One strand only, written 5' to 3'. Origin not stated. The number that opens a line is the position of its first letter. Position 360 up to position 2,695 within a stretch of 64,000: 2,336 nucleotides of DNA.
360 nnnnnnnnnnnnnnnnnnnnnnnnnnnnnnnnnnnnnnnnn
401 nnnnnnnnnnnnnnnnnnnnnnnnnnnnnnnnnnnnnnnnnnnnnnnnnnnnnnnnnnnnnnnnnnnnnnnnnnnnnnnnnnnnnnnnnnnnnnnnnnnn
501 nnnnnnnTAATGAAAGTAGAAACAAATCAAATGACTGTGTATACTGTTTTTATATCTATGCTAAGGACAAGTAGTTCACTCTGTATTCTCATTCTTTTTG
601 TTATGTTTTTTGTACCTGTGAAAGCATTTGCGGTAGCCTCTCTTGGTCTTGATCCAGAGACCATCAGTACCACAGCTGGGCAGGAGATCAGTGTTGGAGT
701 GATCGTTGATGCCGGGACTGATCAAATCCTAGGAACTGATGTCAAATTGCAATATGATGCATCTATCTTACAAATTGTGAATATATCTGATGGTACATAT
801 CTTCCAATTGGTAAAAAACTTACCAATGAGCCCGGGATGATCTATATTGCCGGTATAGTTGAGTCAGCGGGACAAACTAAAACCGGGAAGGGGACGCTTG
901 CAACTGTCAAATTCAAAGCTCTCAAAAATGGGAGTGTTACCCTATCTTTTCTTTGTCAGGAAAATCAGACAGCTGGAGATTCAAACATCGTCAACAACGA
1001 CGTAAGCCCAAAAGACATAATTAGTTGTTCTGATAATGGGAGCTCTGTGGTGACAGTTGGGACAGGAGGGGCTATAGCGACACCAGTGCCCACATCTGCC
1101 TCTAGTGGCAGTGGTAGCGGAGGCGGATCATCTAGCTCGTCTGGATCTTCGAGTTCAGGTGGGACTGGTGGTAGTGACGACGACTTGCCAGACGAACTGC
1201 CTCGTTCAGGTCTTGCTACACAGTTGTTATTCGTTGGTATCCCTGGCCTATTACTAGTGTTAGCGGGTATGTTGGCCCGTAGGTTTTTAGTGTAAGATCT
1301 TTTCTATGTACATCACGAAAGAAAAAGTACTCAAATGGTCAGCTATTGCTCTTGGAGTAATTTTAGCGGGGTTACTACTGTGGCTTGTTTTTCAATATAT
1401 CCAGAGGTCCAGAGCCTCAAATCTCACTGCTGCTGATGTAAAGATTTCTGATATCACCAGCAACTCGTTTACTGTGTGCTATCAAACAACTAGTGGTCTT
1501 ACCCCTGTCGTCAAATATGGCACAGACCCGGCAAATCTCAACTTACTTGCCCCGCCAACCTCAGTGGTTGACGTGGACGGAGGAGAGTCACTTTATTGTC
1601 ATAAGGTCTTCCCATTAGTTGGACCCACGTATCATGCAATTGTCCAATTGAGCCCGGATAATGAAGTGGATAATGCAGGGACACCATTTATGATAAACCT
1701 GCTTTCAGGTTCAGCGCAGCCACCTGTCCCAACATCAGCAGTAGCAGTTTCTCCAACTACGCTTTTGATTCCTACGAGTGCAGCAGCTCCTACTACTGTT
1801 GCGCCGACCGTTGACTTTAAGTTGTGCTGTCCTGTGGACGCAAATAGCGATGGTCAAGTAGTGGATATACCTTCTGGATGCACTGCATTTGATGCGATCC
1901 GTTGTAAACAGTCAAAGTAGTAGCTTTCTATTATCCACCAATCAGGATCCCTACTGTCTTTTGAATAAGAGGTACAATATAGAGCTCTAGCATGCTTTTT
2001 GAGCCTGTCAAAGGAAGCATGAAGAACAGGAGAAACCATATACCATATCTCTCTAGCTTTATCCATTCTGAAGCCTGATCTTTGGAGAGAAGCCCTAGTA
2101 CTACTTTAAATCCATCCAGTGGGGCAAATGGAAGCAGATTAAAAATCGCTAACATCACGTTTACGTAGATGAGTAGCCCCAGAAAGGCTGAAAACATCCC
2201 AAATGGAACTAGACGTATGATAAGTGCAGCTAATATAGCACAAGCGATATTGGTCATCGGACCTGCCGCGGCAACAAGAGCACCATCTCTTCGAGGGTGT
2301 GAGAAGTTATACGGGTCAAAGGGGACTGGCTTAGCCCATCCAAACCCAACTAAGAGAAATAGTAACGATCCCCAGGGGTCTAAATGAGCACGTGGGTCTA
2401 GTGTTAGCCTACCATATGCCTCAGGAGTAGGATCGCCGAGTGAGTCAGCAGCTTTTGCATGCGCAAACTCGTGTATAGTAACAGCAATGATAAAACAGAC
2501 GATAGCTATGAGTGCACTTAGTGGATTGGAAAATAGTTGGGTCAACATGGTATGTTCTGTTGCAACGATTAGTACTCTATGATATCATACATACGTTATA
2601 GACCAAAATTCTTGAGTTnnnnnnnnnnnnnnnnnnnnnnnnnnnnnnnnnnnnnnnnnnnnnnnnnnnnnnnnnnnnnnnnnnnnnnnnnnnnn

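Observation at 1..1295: Cohesin-domain proteins here and a dockerin-bearing adhesin 30 kb away: cohesin-dockerin pairing without any carbohydrate-active enzymes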

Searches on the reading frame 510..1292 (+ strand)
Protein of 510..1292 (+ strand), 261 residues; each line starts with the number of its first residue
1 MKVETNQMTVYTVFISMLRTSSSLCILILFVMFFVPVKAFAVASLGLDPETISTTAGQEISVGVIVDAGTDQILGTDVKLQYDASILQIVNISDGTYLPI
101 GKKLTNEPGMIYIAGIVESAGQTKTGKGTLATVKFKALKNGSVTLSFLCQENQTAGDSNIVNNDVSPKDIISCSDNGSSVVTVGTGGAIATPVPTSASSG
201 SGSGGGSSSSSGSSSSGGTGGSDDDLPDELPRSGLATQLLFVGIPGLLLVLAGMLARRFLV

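Call 4: search_protein_families(library=pfam, max_evalue=1, proteins=[window:510-1292:+])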
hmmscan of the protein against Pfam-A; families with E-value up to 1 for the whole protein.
window:510-1292:+ (261 aa): 1 family
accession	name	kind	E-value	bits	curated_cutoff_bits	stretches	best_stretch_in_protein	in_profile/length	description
PF00963.24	Cohesin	-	1.2e-11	45.4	24.1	1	51-158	7-123/139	Cohesin domain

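Call 9: find_encoding_contigs(protein=window:510-1292:+, flank=10000, max_places=6)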
Protein window:510-1292:+ (261 aa): no gene with exactly this product is on record in the collection.

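Call 10: search_protein_families(library=ncbifam, max_evalue=0.1, proteins=[window:510-1292:+])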
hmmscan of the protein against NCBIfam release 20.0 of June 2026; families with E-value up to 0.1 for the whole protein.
window:510-1292:+ (261 aa): 0 families

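Call 11: find_homologous_proteins(query=window:510-1292:+)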
Query window:510-1292:+ (261 aa): 3 proteins with E <= 0.001 among 8000 candidates.
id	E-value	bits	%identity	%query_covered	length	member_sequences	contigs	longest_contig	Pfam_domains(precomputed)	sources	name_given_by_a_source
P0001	3.6e-157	540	100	100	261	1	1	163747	PF00963.25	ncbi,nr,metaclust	ncbi:MAG: Cohesin domain protein [Microgenomates bacterium OLB22]|nr:MAG: Cohesin domain protein [Mi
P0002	2.1e-34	138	46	56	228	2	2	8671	-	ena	-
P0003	3.7e-26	111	35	90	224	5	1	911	PF00963.25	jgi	-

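Call 12: find_encoding_contigs(protein=P0001, flank=10000, max_places=4)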
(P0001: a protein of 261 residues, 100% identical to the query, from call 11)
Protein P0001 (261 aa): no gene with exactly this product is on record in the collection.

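Call 13: find_encoding_contigs(protein=P0002, flank=10000, max_places=4)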
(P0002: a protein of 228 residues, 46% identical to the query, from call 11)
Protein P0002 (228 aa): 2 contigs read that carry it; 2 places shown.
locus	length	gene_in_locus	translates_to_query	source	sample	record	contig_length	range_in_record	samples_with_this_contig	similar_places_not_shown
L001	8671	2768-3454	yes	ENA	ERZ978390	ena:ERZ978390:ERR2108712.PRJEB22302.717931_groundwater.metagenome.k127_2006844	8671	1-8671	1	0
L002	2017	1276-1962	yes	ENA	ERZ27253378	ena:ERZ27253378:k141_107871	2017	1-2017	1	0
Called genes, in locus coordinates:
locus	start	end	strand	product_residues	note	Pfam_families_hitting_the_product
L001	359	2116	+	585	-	PF00404:Dockerin_1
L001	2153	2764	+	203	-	-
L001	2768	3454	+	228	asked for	-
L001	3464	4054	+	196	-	PF16656:Pur_ac_phosph_N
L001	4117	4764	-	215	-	PF01797:Y1_Tnp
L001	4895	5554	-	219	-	PF02163:Peptidase_M50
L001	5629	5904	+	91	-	PF00830:Ribosomal_L28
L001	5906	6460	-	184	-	PF01327:Pep_deformylase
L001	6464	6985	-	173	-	PF02600:DsbB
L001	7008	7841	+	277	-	PF00535:Glycos_transf_2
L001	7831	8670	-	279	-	?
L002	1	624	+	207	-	?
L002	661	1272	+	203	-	-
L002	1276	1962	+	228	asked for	-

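Call 18: find_related_loci(query=A1, collection=genome_contigs, flank=10000)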
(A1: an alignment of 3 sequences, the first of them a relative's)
Query A1 (261 aa) in genome_contigs; peptide patterns used: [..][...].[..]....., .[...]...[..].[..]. (x = any residue, [..] = any of these).
83 stretches matched a pattern; 1 encode a relative of the query (tblastn E <= 1e-3); 1 distinct loci.
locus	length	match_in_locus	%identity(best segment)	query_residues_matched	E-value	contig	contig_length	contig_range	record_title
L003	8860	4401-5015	36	26-261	1e-35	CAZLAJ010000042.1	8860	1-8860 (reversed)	MAG TPA_asm: uncultured Gammaproteobacteria bacterium isolate SRP135725_co1_377 genome assembly, contig: NODE_11407_leng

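Call 21: find_related_loci(query=A1, collection=metagenome_contigs, flank=10000)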
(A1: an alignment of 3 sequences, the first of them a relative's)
Query A1 (261 aa) in metagenome_contigs; peptide patterns used: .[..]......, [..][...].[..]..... (x = any residue, [..] = any of these).
275 stretches matched a pattern; 13 encode a relative of the query (tblastn E <= 1e-3); 13 distinct loci.
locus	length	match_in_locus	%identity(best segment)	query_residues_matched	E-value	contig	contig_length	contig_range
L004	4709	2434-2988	38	43-257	5e-37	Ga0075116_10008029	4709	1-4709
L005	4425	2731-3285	38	43-257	5e-37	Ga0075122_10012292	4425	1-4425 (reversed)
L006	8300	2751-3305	38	43-257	6e-37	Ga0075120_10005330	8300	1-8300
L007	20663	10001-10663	33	14-257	4e-32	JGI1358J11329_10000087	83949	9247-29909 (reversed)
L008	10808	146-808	33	14-257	4e-32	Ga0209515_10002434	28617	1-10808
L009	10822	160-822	33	14-257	4e-32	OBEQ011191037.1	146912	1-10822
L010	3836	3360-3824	41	29-183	1e-31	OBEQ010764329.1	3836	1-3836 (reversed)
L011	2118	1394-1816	46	35-179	1e-31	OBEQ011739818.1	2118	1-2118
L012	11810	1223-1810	34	38-260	3e-26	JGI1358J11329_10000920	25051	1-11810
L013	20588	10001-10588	34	38-260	3e-26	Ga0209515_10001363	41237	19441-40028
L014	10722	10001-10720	31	2-246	4e-25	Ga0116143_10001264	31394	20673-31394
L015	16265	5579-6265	32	2-235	9e-25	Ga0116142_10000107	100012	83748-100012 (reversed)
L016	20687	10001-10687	32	2-235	9e-25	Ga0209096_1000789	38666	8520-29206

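Call 25: find_homologous_proteins(query=A2, max_evalue=0.00001)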
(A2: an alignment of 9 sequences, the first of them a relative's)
Query A2 (9 sequences) (150 aa, profile of the alignment): 48 proteins with E <= 0.00001 among 2825 candidates.
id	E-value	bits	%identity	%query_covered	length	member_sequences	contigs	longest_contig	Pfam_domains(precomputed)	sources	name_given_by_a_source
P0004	7.0e-60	219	55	93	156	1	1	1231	PF00404.25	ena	-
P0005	4.1e-59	217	55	93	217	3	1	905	-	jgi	jgi:hypothetical protein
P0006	3.5e-58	214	57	99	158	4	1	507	PF00404.25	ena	-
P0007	4.9e-58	213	57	100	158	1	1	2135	PF00404.25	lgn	-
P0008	1.1e-57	212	57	99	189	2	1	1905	PF00404.25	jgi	-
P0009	3.7e-57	210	61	99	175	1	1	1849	PF00404.25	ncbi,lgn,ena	-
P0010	4.7e-57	210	56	99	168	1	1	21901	PF00404.25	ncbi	-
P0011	8.7e-57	209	50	93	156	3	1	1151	PF00404.25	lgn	-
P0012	5.7e-56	207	51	100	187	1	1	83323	PF00404.25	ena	-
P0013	6.5e-56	206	49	93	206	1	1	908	PF00404.25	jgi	-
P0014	2.8e-54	201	55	99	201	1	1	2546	PF00404.25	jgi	-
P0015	3.8e-54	201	56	93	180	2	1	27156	PF00404.25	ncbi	ncbi:MAG: Dockerin type domain [Candidatus Parcubacteria bacterium]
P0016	2.4e-53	198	51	91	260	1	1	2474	PF00404.25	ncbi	-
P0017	2.7e-53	198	51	97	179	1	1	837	PF00404.25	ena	-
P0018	2.9e-53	198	58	93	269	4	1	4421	PF00404.25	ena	-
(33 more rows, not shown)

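Call 28: search_protein_families(library=pfam, max_evalue=0.01, proteins=[L001:359-2113:+, L003:1309-3720:+, L007:6502-8082:+, L007:8166-9983:+, L010:3-2489:+, L013:6472-8313:+, L013:8395-9909:+, L014:5909-9259:+, L012:1-1131:+])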
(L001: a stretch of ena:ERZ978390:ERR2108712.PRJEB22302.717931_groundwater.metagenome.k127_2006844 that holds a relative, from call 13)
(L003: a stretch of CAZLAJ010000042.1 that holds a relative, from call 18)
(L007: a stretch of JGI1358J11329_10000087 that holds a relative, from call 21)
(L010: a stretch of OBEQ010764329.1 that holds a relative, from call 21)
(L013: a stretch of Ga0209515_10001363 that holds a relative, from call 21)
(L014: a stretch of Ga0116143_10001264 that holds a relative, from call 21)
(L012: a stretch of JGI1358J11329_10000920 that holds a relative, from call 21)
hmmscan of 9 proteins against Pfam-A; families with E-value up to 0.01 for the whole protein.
L001:359-2113:+ (585 aa): 1 family
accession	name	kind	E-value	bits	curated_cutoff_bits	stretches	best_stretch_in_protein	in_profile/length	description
PF00404.24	Dockerin_1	-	3.2e-08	34.1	22.9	1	531-579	6-57/57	Dockerin type I domain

L003:1309-3720:+ (804 aa): 4 families
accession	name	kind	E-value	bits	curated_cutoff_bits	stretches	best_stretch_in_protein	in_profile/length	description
PF02868.21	Peptidase_M4_C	-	2.3e-39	135.4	24.4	1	387-540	1-163/165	Thermolysin metallopeptidase, alpha-helical domain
PF01447.24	Peptidase_M4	-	6.9e-11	43.2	22.4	1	297-384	56-145/145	Thermolysin metallopeptidase, catalytic domain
PF00404.24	Dockerin_1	-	3.3e-07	30.8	22.9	1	751-796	6-54/57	Dockerin type I domain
PF07504.19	FTP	-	1.3e-05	25.4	21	1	142-178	10-49/51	Fungalysin/Thermolysin Propeptide Motif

L007:6502-8082:+ (527 aa): 2 families
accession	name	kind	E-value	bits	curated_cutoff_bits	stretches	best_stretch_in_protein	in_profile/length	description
PF00404.24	Dockerin_1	-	1.3e-05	25.7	22.9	1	466-520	6-56/57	Dockerin type I domain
PF21112.3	CsgH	-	0.006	17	27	0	347-394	13-60/88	CsgH protein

L007:8166-9983:+ (606 aa): 2 families
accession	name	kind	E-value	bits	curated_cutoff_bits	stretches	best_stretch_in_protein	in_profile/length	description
PF00404.24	Dockerin_1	-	1.6e-05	25.5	22.9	1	545-599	6-56/57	Dockerin type I domain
PF21112.3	CsgH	-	0.0073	16.7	27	0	426-473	13-60/88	CsgH protein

L010:3-2489:+ (829 aa): 4 families
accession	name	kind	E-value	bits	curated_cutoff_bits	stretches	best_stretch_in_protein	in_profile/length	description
PF02868.21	Peptidase_M4_C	-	5.9e-39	134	24.4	1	361-514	1-164/165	Thermolysin metallopeptidase, alpha-helical domain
PF01447.24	Peptidase_M4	-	1.5e-08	35.6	22.4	1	284-358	64-145/145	Thermolysin metallopeptidase, catalytic domain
PF00404.24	Dockerin_1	-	1.7e-06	28.6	22.9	1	775-820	6-54/57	Dockerin type I domain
PF07504.19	FTP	-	0.00013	22.2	21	1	113-156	2-44/51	Fungalysin/Thermolysin Propeptide Motif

L013:6472-8313:+ (614 aa): 1 family
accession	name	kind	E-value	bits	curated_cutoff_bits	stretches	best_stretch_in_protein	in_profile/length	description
PF00404.24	Dockerin_1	-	7.6e-06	26.5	22.9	1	553-607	6-56/57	Dockerin type I domain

L013:8395-9909:+ (505 aa): 2 families
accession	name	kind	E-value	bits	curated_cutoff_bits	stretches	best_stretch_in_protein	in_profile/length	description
PF00404.24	Dockerin_1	-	9.4e-06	26.2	22.9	1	444-498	6-56/57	Dockerin type I domain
PF08116.16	Toxin_29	-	0.0039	17.6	25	1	57-78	1-22/31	PhTx neurotoxin family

L014:5909-9259:+ (1117 aa): 3 families
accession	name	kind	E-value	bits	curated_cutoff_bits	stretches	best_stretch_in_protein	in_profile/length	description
PF07705.17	CARDB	-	2.9e-06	27.9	22.7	1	797-892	2-100/101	CARDB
PF00404.24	Dockerin_1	-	1.2e-05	25.9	22.9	1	1063-1110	6-56/57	Dockerin type I domain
PF14870.12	PSII_BNR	-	0.0019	17.9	27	0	384-491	192-298/303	Photosynthesis system II assembly factor YCF48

L012:1-1131:+ (377 aa): 1 family
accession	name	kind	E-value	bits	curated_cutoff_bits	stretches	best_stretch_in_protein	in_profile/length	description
PF00404.24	Dockerin_1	-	5.9e-06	26.8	22.9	1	316-370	6-56/57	Dockerin type I domain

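Call 33: search_solved_structures(query=A4, max_evalue=0.01)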
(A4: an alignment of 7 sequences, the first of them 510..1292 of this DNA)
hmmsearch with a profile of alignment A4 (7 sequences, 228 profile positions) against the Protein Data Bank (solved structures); distinct sequences matched with E-value up to 0.01: 3.
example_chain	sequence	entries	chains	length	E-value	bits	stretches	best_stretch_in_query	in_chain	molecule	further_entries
4u3s_A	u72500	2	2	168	0.0016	21.1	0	108-138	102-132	Cellulosomal scaffoldin adaptor protein B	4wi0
3l8q_A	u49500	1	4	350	0.0027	20.4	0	111-142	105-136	Cellulosomal scaffoldin adaptor protein B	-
5aoz_A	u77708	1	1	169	0.009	18.7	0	30-76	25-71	PUTATIVE CELLULOSOMAL SCAFFOLDIN PROTEIN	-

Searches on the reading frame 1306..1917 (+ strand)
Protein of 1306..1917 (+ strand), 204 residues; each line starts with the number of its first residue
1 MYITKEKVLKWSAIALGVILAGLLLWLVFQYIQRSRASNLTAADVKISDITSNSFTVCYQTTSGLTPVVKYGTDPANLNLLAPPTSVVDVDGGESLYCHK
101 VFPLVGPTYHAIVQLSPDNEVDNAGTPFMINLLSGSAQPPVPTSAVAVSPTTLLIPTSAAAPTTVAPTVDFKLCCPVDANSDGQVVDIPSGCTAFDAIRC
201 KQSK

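Call 4: search_protein_families(library=pfam, max_evalue=1, proteins=[window:1306-1917:+])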
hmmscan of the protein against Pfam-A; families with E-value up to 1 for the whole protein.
window:1306-1917:+ (204 aa): 4 families
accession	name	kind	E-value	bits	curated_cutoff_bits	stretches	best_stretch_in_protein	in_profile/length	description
PF16656.11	Pur_ac_phosph_N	-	0.011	16.7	30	1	47-101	8-63/93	Purple acid Phosphatase, N-terminal domain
PF14155.11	DUF4307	-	0.064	13.6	27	1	10-60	3-53/111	Domain of unknown function (DUF4307)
PF09458.16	H_lectin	-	0.071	13.7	24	1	28-63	19-53/67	H-type lectin domain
PF06781.17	CrgA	-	0.21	12.2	24.8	1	10-38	34-61/89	Cell division protein CrgA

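Call 10: search_protein_families(library=ncbifam, max_evalue=0.1, proteins=[window:1306-1917:+])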
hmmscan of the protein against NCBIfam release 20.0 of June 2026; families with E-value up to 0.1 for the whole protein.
window:1306-1917:+ (204 aa): 0 families

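Call 26: find_encoding_contigs(protein=window:1306-1917:+, flank=10000, max_places=3)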
Protein window:1306-1917:+ (204 aa): 1 contig read that carries it; 1 place shown.
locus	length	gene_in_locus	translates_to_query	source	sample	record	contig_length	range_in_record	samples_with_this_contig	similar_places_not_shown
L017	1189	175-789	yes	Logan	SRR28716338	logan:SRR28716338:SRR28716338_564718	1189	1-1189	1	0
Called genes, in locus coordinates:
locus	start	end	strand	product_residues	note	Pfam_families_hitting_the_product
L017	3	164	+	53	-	?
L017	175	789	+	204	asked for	-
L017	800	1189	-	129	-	?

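Call 97: list_cluster_members(proteins=[P0052, P0001, window:1306-1917:+, window:31495-33063:+, window:30603-31553:+])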
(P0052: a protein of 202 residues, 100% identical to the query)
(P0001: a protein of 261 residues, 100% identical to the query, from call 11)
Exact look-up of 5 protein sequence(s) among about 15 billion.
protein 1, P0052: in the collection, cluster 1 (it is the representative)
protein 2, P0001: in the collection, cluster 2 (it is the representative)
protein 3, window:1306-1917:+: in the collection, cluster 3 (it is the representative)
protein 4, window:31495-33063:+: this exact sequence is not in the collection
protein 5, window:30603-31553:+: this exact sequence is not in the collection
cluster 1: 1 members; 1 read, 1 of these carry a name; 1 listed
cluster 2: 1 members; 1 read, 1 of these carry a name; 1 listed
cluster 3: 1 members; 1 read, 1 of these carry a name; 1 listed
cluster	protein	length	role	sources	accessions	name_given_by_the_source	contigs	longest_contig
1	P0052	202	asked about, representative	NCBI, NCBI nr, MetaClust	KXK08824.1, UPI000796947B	MAG: hypothetical protein UZ21_OP11001000379 [Microgenomates bacterium OLB22] | status=active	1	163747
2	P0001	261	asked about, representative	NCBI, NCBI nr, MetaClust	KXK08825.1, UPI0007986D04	MAG: Cohesin domain protein [Microgenomates bacterium OLB22] | status=active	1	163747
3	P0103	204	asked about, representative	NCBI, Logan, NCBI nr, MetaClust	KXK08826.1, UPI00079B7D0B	MAG: hypothetical protein UZ21_OP11001000381 [Microgenomates bacterium OLB22] | status=active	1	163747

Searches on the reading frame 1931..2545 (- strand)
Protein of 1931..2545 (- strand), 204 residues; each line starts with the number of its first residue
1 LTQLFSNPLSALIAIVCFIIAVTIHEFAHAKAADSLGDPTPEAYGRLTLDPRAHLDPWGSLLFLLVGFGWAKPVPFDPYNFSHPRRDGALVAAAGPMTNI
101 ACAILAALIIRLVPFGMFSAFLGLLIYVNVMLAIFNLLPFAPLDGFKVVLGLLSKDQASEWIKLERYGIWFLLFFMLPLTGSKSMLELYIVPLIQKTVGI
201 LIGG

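Call 27: find_encoding_contigs(protein=window:1931-2545:-, flank=10000, max_places=3)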
Protein window:1931-2545:- (204 aa): no gene with exactly this product is on record in the collection.

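Call 73: search_protein_families(library=pfam, max_evalue=0.001, proteins=[window:1931-2545:-])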
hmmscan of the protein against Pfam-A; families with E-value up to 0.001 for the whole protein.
window:1931-2545:- (204 aa): 1 family
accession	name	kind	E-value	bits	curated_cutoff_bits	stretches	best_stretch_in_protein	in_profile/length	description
PF02163.28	Peptidase_M50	-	2.3e-12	47.2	27.2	2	118-155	159-196/221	Peptidase family M50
